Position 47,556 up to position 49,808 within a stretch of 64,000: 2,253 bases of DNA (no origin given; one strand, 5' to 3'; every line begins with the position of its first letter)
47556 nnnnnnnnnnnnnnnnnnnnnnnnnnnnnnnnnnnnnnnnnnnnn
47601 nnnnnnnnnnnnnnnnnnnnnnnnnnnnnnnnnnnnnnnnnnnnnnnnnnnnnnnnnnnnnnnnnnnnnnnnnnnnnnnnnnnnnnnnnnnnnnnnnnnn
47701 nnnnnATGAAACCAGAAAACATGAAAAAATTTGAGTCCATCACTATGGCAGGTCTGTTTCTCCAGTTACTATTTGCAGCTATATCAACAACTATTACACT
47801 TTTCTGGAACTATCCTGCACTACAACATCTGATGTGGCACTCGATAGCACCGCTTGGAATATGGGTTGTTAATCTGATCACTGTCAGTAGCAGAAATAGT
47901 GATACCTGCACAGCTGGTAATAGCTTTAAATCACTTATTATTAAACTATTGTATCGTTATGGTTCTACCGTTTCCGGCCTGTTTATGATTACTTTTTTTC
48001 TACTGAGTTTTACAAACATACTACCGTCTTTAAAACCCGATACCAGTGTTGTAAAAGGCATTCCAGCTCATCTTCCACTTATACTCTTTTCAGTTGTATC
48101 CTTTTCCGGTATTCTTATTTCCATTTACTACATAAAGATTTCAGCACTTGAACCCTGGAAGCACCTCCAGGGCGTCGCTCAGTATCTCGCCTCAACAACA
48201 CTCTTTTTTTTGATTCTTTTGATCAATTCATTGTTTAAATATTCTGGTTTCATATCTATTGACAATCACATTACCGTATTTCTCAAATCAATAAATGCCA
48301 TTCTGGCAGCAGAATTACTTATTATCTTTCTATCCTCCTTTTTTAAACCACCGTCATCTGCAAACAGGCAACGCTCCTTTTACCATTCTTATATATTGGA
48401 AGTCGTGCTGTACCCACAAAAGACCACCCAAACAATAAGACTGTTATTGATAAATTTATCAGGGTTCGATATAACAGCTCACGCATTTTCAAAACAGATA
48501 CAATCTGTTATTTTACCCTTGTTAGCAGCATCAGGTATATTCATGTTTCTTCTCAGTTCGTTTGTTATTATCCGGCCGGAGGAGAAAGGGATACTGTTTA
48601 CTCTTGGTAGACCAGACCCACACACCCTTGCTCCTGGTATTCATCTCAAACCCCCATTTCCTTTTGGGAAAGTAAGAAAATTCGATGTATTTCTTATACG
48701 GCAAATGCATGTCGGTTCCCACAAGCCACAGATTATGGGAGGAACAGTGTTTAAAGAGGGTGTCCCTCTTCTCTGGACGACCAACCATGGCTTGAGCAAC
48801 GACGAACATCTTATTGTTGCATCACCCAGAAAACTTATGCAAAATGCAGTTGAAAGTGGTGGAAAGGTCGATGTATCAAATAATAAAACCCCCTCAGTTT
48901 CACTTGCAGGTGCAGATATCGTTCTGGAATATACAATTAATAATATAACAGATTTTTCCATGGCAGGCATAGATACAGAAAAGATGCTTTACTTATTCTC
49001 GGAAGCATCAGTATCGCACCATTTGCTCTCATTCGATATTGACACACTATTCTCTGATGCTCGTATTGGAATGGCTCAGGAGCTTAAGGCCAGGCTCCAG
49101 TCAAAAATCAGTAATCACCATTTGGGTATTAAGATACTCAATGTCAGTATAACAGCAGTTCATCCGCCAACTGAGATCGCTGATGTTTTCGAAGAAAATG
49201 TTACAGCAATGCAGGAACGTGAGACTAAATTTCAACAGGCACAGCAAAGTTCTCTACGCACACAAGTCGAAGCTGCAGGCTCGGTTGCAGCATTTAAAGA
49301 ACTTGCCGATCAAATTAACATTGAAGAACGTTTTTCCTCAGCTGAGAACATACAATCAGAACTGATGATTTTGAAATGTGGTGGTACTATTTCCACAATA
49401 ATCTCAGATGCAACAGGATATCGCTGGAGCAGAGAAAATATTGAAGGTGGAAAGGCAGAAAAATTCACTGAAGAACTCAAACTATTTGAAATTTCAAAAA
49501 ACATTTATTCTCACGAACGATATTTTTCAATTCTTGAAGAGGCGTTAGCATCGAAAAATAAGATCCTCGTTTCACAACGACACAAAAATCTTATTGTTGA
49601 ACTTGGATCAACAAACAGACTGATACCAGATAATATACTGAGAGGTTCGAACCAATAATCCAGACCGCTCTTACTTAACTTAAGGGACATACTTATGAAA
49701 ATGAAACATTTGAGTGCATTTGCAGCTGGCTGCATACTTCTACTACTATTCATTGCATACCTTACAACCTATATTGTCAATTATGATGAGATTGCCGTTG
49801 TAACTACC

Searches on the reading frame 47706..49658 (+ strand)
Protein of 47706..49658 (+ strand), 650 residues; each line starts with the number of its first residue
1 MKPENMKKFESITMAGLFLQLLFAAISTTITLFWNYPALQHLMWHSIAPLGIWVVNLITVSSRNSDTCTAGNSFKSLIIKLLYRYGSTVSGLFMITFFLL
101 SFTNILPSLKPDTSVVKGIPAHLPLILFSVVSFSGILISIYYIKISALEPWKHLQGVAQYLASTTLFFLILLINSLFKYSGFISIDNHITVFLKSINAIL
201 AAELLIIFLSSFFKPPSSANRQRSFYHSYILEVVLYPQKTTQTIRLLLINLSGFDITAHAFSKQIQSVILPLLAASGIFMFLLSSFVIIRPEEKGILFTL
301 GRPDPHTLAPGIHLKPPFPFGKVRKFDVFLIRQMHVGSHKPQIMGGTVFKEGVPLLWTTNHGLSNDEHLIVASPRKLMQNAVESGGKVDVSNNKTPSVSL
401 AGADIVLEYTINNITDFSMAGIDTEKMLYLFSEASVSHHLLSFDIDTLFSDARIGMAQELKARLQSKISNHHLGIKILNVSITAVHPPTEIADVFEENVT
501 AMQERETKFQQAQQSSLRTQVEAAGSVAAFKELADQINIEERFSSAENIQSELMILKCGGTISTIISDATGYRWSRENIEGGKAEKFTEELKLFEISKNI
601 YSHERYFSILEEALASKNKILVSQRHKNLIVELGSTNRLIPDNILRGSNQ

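Call 3: search_protein_families(library=pfam, proteins=[window:47706-49658:+], max_evalue=1)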
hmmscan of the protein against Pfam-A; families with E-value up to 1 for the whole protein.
window:47706-49658:+ (650 aa): 1 family
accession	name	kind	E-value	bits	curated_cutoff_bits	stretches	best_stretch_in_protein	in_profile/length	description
PF01145.31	Band_7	-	3.1e-12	47.3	23.6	1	288-514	2-174/176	SPFH domain / Band 7 family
